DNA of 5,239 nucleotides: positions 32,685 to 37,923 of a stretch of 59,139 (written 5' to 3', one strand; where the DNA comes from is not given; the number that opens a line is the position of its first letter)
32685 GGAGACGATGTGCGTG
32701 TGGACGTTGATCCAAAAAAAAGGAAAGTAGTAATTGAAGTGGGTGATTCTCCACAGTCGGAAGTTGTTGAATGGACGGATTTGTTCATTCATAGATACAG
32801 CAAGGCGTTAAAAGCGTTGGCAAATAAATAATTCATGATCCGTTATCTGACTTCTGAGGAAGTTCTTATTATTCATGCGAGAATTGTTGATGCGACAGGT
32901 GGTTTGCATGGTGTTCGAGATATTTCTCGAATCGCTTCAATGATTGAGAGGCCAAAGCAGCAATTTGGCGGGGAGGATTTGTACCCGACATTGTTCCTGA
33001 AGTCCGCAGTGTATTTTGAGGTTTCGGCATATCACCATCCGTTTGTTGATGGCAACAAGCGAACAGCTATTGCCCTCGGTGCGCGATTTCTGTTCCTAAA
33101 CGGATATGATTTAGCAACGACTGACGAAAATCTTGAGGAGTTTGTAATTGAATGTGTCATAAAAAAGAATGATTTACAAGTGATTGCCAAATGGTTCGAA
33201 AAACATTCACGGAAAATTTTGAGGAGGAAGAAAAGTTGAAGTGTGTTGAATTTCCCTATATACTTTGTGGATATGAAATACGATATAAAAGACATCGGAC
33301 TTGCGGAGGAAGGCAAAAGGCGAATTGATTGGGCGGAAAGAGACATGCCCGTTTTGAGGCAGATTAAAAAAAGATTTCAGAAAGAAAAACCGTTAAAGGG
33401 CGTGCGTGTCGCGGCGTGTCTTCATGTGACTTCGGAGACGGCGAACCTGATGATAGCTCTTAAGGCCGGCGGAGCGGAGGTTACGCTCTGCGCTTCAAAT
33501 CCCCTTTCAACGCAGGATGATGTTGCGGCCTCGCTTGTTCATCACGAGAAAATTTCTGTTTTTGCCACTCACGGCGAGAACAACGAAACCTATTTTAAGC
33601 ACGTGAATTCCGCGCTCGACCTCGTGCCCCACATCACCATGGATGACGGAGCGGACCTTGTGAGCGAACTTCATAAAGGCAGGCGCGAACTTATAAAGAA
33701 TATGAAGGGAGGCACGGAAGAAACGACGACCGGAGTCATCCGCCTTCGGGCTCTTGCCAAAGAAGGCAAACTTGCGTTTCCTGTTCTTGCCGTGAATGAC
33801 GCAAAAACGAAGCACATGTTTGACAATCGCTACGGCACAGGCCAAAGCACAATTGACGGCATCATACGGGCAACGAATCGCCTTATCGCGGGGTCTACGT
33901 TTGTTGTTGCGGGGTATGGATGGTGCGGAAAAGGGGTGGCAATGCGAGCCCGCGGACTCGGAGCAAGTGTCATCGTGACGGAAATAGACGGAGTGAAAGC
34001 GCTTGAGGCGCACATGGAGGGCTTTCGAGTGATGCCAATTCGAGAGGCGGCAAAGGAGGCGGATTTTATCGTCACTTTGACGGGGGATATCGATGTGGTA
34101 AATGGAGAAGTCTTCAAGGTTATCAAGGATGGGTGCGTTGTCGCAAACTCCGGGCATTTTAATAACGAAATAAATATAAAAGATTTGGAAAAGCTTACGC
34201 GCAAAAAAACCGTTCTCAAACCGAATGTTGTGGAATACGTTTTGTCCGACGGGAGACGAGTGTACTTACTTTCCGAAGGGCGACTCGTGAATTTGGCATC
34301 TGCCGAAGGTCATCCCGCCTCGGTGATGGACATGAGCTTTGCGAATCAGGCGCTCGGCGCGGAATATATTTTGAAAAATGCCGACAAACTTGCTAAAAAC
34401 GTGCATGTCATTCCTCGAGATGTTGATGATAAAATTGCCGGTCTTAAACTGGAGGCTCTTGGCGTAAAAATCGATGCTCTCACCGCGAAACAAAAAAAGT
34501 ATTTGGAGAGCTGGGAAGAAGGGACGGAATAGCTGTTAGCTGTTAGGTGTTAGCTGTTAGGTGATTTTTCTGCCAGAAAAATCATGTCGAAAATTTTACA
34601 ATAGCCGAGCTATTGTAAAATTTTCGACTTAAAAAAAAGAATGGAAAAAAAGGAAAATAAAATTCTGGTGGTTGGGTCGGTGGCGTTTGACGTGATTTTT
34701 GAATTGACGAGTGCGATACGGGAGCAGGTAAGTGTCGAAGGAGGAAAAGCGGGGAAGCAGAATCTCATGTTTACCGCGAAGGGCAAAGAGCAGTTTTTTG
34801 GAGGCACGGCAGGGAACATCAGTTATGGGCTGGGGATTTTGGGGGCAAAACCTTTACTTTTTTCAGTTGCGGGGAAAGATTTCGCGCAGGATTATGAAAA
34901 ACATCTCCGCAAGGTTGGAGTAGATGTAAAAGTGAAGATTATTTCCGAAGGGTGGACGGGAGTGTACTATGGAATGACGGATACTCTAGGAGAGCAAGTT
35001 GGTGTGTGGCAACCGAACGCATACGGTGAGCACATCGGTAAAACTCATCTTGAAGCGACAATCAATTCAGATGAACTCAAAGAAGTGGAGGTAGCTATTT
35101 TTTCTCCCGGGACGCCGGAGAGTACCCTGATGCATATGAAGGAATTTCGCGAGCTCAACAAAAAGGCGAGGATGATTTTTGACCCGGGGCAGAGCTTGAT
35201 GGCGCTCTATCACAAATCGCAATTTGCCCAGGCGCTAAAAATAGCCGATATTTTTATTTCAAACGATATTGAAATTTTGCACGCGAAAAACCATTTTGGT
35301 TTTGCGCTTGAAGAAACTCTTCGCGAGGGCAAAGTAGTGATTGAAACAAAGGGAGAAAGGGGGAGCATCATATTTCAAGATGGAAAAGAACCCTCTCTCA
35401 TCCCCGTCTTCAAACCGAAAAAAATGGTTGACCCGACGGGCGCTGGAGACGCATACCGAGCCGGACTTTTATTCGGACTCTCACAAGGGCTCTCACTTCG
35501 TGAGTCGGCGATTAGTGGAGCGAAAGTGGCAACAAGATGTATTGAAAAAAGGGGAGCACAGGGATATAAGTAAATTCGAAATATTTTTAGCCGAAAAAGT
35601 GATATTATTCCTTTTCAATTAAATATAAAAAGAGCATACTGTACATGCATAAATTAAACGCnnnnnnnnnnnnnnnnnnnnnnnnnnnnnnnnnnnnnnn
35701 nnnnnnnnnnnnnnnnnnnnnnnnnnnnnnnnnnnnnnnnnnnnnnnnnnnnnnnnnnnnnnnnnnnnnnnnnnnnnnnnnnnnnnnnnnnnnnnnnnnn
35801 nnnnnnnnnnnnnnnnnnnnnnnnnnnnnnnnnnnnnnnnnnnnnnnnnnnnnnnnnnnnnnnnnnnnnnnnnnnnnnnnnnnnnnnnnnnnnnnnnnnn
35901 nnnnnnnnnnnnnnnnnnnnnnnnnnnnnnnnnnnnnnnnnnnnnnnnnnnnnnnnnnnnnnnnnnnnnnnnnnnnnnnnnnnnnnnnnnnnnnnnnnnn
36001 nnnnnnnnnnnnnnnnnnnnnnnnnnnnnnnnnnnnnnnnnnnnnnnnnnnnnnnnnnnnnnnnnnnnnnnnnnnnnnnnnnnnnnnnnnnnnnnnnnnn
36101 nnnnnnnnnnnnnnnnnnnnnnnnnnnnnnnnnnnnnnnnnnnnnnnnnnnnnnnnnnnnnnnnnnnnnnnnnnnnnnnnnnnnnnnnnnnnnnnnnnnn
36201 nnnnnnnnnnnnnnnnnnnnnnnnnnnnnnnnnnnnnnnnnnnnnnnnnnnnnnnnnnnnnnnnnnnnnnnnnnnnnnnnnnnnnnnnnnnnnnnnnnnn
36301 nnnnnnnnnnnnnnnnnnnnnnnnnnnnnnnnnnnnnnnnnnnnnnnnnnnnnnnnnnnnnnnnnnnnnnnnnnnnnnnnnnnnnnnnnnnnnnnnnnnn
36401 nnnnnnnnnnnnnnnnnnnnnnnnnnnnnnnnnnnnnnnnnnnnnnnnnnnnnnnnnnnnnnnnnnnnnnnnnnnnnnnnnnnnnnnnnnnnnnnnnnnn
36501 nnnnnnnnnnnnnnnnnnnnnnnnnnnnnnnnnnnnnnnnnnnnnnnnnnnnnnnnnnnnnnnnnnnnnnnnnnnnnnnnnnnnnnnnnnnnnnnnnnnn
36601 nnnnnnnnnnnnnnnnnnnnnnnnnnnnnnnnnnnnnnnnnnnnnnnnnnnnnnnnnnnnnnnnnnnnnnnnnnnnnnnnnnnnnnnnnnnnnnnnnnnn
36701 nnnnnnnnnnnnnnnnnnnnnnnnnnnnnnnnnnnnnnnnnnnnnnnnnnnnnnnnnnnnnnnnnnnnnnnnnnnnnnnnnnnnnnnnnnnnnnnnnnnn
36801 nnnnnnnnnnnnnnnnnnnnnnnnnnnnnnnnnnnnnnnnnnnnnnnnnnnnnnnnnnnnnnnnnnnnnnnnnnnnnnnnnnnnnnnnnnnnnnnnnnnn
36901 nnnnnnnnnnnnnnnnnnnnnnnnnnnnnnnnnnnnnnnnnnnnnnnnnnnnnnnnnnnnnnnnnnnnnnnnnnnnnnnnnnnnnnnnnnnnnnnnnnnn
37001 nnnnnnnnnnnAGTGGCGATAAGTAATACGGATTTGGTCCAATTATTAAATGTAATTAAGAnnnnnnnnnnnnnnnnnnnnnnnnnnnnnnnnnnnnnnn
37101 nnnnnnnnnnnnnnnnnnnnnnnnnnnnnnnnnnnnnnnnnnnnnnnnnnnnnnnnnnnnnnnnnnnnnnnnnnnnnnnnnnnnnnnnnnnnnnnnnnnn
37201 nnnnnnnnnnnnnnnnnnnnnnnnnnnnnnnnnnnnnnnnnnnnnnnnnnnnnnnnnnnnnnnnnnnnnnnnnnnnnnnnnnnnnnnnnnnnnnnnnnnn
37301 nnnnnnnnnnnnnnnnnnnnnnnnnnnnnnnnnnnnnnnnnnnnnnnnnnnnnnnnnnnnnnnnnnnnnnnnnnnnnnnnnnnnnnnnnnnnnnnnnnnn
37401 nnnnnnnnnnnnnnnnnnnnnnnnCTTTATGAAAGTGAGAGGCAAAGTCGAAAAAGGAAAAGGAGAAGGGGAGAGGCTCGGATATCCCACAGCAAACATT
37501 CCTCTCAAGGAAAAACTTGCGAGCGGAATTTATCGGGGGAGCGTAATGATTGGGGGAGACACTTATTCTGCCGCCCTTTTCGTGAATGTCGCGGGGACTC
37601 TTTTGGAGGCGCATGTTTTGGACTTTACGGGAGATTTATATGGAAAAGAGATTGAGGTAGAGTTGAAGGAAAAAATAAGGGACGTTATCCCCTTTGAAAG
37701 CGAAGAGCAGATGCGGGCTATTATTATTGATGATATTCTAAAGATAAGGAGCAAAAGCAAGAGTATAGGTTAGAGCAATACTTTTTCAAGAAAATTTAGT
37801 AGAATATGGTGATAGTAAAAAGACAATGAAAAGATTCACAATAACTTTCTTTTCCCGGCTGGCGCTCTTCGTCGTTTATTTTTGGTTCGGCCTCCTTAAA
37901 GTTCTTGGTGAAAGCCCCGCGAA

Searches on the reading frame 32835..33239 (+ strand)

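Call 71: search_protein_families(library=pfam, proteins=[window:32835-33239:+], max_evalue=0.001)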
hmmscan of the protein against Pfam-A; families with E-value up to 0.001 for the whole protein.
window:32835-33239:+ (134 aa): 1 family
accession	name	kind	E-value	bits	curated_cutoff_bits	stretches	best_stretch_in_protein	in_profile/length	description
PF02661.23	Fic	-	1.8e-16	61.2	24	1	4-86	1-93/93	Fic/DOC family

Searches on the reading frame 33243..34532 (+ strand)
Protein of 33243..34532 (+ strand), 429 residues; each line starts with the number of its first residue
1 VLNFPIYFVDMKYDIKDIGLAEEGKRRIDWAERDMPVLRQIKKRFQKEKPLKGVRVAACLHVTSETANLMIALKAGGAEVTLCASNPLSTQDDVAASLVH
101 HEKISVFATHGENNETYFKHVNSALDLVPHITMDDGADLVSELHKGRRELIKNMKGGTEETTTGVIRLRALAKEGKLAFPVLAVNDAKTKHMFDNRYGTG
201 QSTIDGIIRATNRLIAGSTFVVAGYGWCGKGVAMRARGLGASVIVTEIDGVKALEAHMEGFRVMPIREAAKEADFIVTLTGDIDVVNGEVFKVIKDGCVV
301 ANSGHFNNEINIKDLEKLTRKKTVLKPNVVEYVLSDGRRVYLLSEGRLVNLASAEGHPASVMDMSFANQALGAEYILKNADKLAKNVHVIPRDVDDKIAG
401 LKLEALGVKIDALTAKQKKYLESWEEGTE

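Call 31: search_protein_families(library=pfam, proteins=[window:33243-34532:+])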
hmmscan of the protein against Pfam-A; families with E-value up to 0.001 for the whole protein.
window:33243-34532:+ (429 aa): 4 families
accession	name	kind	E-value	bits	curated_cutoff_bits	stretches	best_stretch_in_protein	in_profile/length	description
PF05221.23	AdoHcyase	-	6.3e-66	223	25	2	12-148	1-141/299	S-adenosyl-L-homocysteine hydrolase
PF00670.27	AdoHcyase_NAD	-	7.2e-51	172.9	27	1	195-355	1-161/162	S-adenosyl-L-homocysteine hydrolase, NAD binding domain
PF07991.19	KARI_N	-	5.2e-09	36.3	20.6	1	215-308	2-99/165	Acetohydroxy acid isomeroreductase, NADPH-binding domain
PF02826.25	2-Hacid_dh_C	-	1.2e-07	31.7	25.1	1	212-304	31-127/178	D-isomer specific 2-hydroxyacid dehydrogenase, NAD binding domain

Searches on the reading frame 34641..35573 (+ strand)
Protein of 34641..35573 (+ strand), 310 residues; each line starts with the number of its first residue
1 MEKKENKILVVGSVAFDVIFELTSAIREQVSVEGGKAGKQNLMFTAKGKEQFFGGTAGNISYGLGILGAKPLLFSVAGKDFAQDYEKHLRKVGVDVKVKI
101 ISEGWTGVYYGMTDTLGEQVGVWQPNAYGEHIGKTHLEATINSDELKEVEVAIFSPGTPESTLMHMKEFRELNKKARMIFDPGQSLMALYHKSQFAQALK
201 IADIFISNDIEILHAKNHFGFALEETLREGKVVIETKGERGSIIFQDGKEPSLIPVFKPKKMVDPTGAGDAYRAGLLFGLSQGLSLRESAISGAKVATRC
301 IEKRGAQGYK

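Call 31: search_protein_families(library=pfam, proteins=[window:34641-35573:+])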
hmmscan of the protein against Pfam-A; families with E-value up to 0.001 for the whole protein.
window:34641-35573:+ (310 aa): 1 family
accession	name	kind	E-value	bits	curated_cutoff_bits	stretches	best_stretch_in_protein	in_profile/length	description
PF00294.29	PfkB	-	7.3e-37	127.8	25.8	1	8-307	4-296/302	pfkB family carbohydrate kinase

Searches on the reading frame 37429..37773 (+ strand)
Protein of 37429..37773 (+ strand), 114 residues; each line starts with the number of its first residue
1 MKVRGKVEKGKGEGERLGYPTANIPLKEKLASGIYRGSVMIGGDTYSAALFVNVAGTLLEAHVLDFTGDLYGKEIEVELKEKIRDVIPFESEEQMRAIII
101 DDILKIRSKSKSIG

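Call 71: search_protein_families(library=pfam, proteins=[window:37429-37773:+], max_evalue=0.001)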
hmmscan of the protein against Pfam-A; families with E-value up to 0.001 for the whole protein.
window:37429-37773:+ (114 aa): 1 family
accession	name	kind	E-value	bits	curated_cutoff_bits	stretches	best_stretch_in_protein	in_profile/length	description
PF01687.23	Flavokinase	-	5.6e-24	85.2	19.6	1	2-107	6-121/124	Riboflavin kinase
